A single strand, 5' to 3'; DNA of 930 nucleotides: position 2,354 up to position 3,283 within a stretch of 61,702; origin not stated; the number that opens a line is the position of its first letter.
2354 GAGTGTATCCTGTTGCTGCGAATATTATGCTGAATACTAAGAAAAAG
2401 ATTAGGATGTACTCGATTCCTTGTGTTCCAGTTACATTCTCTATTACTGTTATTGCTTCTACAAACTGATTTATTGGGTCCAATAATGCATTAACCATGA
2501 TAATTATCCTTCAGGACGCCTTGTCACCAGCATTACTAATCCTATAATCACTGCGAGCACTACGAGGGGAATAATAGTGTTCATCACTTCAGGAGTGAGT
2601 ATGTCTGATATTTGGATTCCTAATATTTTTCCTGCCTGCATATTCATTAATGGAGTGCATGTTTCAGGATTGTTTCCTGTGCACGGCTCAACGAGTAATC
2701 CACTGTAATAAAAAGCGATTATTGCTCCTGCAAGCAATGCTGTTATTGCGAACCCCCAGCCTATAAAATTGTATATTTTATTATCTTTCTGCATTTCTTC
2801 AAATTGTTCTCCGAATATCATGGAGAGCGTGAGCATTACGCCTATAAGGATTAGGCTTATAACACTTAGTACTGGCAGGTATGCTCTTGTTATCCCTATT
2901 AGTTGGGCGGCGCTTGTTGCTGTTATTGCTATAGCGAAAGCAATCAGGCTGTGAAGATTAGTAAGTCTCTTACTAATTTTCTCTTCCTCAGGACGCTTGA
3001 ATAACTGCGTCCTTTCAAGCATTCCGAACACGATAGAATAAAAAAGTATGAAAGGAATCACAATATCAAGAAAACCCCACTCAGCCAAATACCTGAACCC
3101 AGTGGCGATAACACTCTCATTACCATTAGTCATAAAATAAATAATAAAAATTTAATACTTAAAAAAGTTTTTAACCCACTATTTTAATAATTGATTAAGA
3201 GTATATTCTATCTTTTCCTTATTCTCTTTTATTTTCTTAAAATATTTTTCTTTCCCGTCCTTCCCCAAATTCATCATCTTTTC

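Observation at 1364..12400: Seven-gene translationally coupled operon: three motif-less giant proteins bracketed by membrane proteins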

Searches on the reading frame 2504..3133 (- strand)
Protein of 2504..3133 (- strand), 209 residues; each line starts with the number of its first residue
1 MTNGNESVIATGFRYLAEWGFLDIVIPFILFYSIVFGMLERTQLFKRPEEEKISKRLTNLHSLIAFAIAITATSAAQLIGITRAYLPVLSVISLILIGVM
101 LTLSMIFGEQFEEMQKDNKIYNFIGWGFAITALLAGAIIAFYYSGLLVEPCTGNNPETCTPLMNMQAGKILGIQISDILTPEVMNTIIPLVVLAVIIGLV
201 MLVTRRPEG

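Call 4: search_protein_families(library=pfam, proteins=[window:2504-3133:-], max_evalue=1)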
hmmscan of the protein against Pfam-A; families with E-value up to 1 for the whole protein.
window:2504-3133:- (209 aa): 3 families
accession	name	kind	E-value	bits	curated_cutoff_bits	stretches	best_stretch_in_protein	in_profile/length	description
PF02659.21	Mntp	-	0.00062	20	24.4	1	22-113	39-130/152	Putative manganese efflux pump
PF24357.1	TMD0_ABC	-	0.054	14.1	27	1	21-104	24-107/159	ABC transporter TMD0 domain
PF10348.14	DUF2427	-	0.91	9.8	23.8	1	82-140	44-99/105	Domain of unknown function (DUF2427)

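Call 12: search_protein_families(library=ncbifam, proteins=[window:2504-3133:-], max_evalue=0.1)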
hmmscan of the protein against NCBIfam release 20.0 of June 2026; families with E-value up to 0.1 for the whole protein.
window:2504-3133:- (209 aa): 0 families

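Call 13: search_protein_families(library=phrogs, proteins=[window:2504-3133:-], max_evalue=0.1)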
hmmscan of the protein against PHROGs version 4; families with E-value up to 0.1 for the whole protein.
window:2504-3133:- (209 aa): 1 family
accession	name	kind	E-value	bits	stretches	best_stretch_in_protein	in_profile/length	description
phrog_18437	-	unknown function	0.087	13.9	0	94-135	6-46/116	-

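Call 23: find_homologous_proteins(query=window:2504-3133:-, max_evalue=0.001)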
Query window:2504-3133:- (209 aa): 15 proteins with E <= 0.001 among 802 candidates.
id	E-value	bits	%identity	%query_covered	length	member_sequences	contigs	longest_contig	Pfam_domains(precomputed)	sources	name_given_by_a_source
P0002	1.6e-128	444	100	100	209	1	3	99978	-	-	-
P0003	9.5e-44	168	43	94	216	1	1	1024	-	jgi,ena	-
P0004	1.7e-41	160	54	81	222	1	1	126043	-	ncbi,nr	ncbi:Uncharacterised protein [Candidatus Tiddalikarchaeum anstoanum]|nr:Uncharacterised protein [Can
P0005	2.6e-39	153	41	93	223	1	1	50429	-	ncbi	-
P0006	8.7e-39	151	48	76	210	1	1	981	-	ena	-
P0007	5.9e-35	139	44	78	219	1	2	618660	-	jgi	jgi:hypothetical protein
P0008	6.7e-34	135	43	82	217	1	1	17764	-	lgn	-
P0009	3.7e-33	133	43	97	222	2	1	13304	-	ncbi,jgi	jgi:hypothetical protein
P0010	6.6e-33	132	37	96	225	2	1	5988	-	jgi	-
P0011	1.1e-31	128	38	96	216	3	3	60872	-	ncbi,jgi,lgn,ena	ncbi:MAG: hypothetical protein WC393_05645 [Candidatus Nanoarchaeia archaeon]|jgi:hypothetical prote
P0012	1.4e-31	128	41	97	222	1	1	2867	-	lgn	-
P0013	9.0e-31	125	40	97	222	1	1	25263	-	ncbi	-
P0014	6.2e-30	122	37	97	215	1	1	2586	-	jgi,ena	-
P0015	7.4e-29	119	36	98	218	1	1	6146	-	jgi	jgi:hypothetical protein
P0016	1.2e-28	118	48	56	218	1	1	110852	-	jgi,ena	jgi:hypothetical protein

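Call 25: find_encoding_contigs(protein=P0004, flank=10000, max_places=2)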
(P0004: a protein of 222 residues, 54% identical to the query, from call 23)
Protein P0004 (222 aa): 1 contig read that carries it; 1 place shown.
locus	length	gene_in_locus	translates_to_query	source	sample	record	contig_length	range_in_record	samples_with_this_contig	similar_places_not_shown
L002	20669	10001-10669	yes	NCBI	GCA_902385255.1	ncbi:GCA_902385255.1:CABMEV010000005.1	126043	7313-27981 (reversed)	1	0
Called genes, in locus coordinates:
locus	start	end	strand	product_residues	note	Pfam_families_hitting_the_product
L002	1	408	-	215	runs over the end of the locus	-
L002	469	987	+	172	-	-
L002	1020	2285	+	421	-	PF05227:CHASE3 (weak)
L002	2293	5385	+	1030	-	-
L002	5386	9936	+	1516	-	-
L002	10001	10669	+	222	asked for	-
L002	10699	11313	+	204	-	-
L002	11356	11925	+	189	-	-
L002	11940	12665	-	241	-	-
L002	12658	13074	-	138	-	-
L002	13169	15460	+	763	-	PF00437:T2SSE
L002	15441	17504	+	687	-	-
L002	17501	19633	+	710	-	-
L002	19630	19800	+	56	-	-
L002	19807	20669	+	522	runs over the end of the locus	-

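Call 26: find_encoding_contigs(protein=P0007, flank=10000, max_places=2)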
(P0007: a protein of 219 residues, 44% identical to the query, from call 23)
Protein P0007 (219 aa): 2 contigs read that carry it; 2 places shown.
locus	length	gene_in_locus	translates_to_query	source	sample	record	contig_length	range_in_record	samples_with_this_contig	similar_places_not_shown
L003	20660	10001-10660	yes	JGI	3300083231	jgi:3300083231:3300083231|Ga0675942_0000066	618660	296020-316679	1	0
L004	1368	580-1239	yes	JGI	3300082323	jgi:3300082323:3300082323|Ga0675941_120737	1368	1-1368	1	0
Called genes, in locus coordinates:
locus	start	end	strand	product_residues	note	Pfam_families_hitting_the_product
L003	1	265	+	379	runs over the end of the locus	PF12704:MacB_PCD, PF02687:FtsX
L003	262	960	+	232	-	PF02463:SMC_N (faint), PF00005:ABC_tran, PF13401:AAA_22 (faint), PF13304:AAA_21 (faint)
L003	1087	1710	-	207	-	-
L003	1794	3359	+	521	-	-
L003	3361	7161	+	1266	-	-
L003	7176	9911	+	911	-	PF00149:Metallophos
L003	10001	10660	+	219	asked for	-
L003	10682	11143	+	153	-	-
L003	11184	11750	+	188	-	-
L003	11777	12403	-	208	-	-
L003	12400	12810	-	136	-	-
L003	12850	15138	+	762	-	PF00437:T2SSE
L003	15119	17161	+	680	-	-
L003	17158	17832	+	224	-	-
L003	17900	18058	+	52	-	-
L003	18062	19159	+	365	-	-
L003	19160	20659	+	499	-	-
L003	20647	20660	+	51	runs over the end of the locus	-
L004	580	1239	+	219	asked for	-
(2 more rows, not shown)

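Call 27: find_encoding_contigs(protein=P0011, flank=10000, max_places=2)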
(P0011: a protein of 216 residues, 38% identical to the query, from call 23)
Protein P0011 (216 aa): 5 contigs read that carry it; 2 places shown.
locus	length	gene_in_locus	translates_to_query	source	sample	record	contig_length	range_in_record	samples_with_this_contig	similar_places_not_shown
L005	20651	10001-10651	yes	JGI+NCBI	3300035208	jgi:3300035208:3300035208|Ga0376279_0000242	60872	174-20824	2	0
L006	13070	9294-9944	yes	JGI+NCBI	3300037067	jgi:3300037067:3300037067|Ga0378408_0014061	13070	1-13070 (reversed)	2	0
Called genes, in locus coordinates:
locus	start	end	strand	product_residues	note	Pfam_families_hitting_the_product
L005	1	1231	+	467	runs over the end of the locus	PF13620:CarboxypepD_reg (faint), PF13715:CarbopepD_reg_2 (faint)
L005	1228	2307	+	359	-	-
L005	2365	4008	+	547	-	-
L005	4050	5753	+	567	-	-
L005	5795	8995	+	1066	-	-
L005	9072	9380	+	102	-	PF04307:YdjM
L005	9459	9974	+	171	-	-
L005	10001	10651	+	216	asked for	-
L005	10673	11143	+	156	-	-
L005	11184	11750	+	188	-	-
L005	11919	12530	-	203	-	-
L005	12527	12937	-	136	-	-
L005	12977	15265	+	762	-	PF00437:T2SSE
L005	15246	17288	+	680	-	-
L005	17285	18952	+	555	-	-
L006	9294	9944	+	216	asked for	-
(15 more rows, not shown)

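Call 33: search_protein_families(library=pfam, proteins=[L003:15119-17161:+, L003:17158-17832:+, L003:17900-18058:+, L003:18062-19159:+, L003:19160-20659:+, L002:17501-19633:+, L003:11777-12403:-, L003:12400-12810:-, L003:7176-9911:+], max_evalue=0.01)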
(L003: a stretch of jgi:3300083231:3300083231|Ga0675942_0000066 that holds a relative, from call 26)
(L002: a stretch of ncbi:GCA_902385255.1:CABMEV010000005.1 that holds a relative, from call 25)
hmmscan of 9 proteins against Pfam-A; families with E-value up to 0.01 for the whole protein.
L003:15119-17161:+ (680 aa): 0 families

L003:17158-17832:+ (224 aa): 1 family
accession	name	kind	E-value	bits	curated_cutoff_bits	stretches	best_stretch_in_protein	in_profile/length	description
PF13751.12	DDE_Tnp_1_6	-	0.0043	17.8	25.1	1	113-139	26-52/125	Transposase DDE domain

L003:17900-18058:+ (52 aa): 0 families

L003:18062-19159:+ (365 aa): 0 families

L003:19160-20659:+ (499 aa): 0 families

L002:17501-19633:+ (710 aa): 0 families

L003:11777-12403:- (208 aa): 5 families
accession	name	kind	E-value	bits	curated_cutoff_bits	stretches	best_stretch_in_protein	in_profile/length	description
PF12325.13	TMF_TATA_bd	-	0.003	18.1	29.1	1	104-177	27-102/115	TATA element modulatory factor 1 TATA binding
PF01601.21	CoV_S2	-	0.0035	16.5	40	1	143-205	189-251/521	Coronavirus spike glycoprotein S2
PF14932.11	HAUS-augmin3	-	0.0045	17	29.4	1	110-203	73-161/260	HAUS augmin-like complex subunit 3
PF16526.10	CLZ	-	0.0056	17.5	26.7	0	129-185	13-70/71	C-terminal leucine zipper domain of cyclic nucleotide-gated channels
PF04513.17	Baculo_PEP_C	-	0.0089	16.5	38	1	145-199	29-84/140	Baculovirus polyhedron envelope protein, PEP, C terminus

L003:12400-12810:- (136 aa): 1 family
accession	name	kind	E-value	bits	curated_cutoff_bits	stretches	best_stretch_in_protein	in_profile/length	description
PF04513.17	Baculo_PEP_C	-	0.0047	17.4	38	1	14-101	28-116/140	Baculovirus polyhedron envelope protein, PEP, C terminus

L003:7176-9911:+ (911 aa): 1 family
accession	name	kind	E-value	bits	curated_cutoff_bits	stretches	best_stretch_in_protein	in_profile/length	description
PF00149.33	Metallophos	-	4.5e-15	57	21.5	1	411-579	2-142/191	Calcineurin-like phosphoesterase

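Call 44: find_related_loci(query=A1, collection=genome_contigs, flank=10000)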
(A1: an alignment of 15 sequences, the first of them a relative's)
Query A1 (209 aa) in genome_contigs; peptide patterns used: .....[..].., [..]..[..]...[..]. (x = any residue, [..] = any of these).
78 stretches matched a pattern; 6 encode a relative of the query (tblastn E <= 1e-3); 6 distinct loci.
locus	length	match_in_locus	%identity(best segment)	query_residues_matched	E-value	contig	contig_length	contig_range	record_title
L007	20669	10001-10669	42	1-209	1e-45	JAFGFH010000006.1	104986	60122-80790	MAG: Nanoarchaeota archaeon isolate Zod_Metabat.1304 k87_4237058, whole genome shotgun sequence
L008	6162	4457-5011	42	6-179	6e-42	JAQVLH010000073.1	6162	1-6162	MAG: Candidatus Nanoarchaeia archaeon isolate STF1_105 NODE_48321_length_6162_cov_2.572659_Sandtown_F1, whole genome sho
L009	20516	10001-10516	54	1-169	2e-41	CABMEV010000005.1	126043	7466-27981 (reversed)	uncultured archaeon isolate LFW-252_1 genome assembly, contig: LFW2521_13, whole genome shotgun sequence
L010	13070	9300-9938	38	6-206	2e-38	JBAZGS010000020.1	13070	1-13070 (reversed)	MAG: Candidatus Nanoarchaeia archaeon isolate SO_2017_LW3_51 NODE_14061_length_13070_cov_5.420613_LW162_2017, whole geno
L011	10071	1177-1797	37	6-197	2e-38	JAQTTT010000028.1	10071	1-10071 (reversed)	MAG: Candidatus Nanoarchaeia archaeon isolate STB_47 NODE_17620_length_10071_cov_8.200121_Sandtown_B, whole genome shotg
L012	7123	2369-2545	37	6-73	3e-9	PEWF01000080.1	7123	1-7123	MAG: archaeon CG07_land_8_20_14_0_80_38_8 isolate CG07_land_8_20_14_0_80_38_8 CG07_land_8_20_14_0.80_scaffold_8665_c, wh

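Call 49: find_related_loci(query=A1, collection=metagenome_contigs, flank=10000)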
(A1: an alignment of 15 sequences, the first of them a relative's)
Query A1 (209 aa) in metagenome_contigs; peptide patterns used: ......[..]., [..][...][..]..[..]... (x = any residue, [..] = any of these).
600 stretches matched a pattern (row limit reached: there are more); 4 encode a relative of the query (tblastn E <= 1e-3); 4 distinct loci.
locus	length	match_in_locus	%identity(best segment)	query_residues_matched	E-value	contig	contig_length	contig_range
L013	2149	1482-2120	39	6-206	2e-40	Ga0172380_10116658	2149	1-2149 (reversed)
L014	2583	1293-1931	37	6-208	2e-38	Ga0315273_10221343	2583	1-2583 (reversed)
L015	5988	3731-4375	37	6-205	4e-37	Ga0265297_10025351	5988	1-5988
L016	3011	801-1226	30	6-150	1e-17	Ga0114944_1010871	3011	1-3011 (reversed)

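Call 62: search_protein_families(library=ncbifam, proteins=[L003:15119-17161:+, L003:17158-17832:+, L003:18062-19159:+, L003:19160-20659:+, L002:17501-19633:+, L003:1794-3359:+, L003:3361-7161:+, L002:2293-5385:+], max_evalue=0.01)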
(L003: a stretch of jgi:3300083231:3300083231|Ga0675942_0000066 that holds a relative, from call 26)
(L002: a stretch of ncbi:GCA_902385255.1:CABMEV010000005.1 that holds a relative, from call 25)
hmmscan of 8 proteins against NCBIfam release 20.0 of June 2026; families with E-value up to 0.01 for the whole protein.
L003:15119-17161:+ (680 aa): 0 families

L003:17158-17832:+ (224 aa): 0 families

L003:18062-19159:+ (365 aa): 0 families

L003:19160-20659:+ (499 aa): 0 families

L002:17501-19633:+ (710 aa): 0 families

L003:1794-3359:+ (521 aa): 0 families

L003:3361-7161:+ (1266 aa): 1 family
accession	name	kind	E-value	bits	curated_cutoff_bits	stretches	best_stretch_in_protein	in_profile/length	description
NF058648.1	ECF_sub_HI1622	equivalog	0.0018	18.3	100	0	48-88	41-80/180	NikL family nickel/cobalt ECF transporter subunit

L002:2293-5385:+ (1030 aa): 1 family
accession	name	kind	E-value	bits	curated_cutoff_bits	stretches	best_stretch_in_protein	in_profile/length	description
NF011407.0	PRK14833.1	equivalog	0.0035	17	325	1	191-299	71-178/233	di-trans,poly-cis-decaprenylcistransferase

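Call 63: predict_structure(alignment_id=A1)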
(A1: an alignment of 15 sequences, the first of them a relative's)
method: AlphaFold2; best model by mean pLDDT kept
length: 209 residues; sequences in the alignment: 15
mean_pLDDT: 63.7   pTM: 0.41
mean pLDDT of the five models: 63.7, 57.6, 57.5, 56.9, 56.3
residues with pLDDT >= 90: 0; 70-90: 72; 50-70: 107; < 50: 30
segments of 3 or more residues with pLDDT < 50: 1-5, 147-150, 160-165, 167-174
pLDDT, mean of each block of 10 residues (from residue 1): 56 70 65 64 54 56 65 61 60 72 71 70 79 75 53 51 46 55 72 78 63
secondary structure, 60 per line:
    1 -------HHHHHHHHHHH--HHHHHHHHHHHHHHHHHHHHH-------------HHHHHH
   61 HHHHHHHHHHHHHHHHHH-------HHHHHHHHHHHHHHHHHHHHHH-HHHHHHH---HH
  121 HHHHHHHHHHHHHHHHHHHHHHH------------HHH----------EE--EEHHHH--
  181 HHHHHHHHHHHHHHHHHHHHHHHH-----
elements in order: H8-18 H21-41 H55-78 H86-107 H109-115 H119-143 H175-178 H181-204

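Call 65: find_encoding_contigs(protein=P0005, flank=10000, max_places=1)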
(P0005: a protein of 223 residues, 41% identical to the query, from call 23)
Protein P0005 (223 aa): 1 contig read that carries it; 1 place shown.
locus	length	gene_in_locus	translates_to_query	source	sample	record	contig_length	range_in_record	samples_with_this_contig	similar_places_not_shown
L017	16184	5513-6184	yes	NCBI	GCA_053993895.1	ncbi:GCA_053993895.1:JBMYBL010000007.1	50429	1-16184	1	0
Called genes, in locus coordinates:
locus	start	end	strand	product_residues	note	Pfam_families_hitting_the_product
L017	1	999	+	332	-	?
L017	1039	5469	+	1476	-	-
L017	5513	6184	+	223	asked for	-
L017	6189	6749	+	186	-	-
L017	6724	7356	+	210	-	-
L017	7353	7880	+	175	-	-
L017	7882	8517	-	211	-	-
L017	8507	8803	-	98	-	PF04513:Baculo_PEP_C (weak), PF26039:Dcst2 (weak)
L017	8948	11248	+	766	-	PF00437:T2SSE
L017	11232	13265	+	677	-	-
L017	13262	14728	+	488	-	-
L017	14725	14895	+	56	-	-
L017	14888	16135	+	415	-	-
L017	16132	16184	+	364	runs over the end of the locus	-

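Call 66: find_encoding_contigs(protein=P0016, flank=10000, max_places=1)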
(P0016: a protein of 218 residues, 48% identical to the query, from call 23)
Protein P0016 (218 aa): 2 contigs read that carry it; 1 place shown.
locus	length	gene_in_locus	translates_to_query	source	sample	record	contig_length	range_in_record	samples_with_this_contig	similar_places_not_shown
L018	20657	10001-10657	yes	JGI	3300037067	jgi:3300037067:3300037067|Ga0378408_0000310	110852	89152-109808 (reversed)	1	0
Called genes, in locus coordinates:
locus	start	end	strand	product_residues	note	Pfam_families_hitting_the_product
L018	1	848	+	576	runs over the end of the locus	-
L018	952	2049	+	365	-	PF01844:HNH, PF14279:HNH_5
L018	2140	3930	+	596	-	-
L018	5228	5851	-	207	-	-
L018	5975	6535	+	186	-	-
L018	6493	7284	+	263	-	PF08843:AbiEii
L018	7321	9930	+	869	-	-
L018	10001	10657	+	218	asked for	-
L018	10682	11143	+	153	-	-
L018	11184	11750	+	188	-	-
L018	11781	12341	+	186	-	-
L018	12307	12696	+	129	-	-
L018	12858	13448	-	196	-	-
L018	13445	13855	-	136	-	-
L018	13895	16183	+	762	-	PF00437:T2SSE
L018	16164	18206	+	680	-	-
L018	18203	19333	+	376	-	-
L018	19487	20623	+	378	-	-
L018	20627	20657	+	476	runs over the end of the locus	-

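Call 67: find_encoding_contigs(protein=P0013, flank=10000, max_places=1)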
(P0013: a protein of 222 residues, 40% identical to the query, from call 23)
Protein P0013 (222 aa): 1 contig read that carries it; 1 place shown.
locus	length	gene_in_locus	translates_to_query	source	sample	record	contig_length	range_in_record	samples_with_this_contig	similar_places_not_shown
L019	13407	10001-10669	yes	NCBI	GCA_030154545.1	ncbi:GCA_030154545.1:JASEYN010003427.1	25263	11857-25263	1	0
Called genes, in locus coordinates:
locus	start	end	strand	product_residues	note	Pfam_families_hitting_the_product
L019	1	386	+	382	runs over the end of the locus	PF12704:MacB_PCD, PF02687:FtsX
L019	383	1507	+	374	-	PF12704:MacB_PCD, PF02687:FtsX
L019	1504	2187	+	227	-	PF02463:SMC_N, PF00005:ABC_tran, PF13304:AAA_21 (faint)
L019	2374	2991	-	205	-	-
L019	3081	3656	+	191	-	-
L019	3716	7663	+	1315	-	-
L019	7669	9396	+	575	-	-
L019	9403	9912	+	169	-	-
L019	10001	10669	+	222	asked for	-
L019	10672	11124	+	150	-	-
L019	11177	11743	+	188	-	-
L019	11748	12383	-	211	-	-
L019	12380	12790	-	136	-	-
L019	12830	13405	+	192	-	?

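Call 75: find_encoding_contigs(protein=P0002, flank=10000, max_places=3)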
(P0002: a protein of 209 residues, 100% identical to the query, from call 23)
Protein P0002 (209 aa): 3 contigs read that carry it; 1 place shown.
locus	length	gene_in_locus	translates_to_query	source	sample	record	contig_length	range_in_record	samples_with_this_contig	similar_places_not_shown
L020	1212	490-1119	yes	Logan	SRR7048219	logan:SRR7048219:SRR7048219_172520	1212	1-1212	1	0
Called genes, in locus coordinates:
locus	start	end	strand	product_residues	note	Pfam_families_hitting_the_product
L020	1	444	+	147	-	?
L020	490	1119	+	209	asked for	-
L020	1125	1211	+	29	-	?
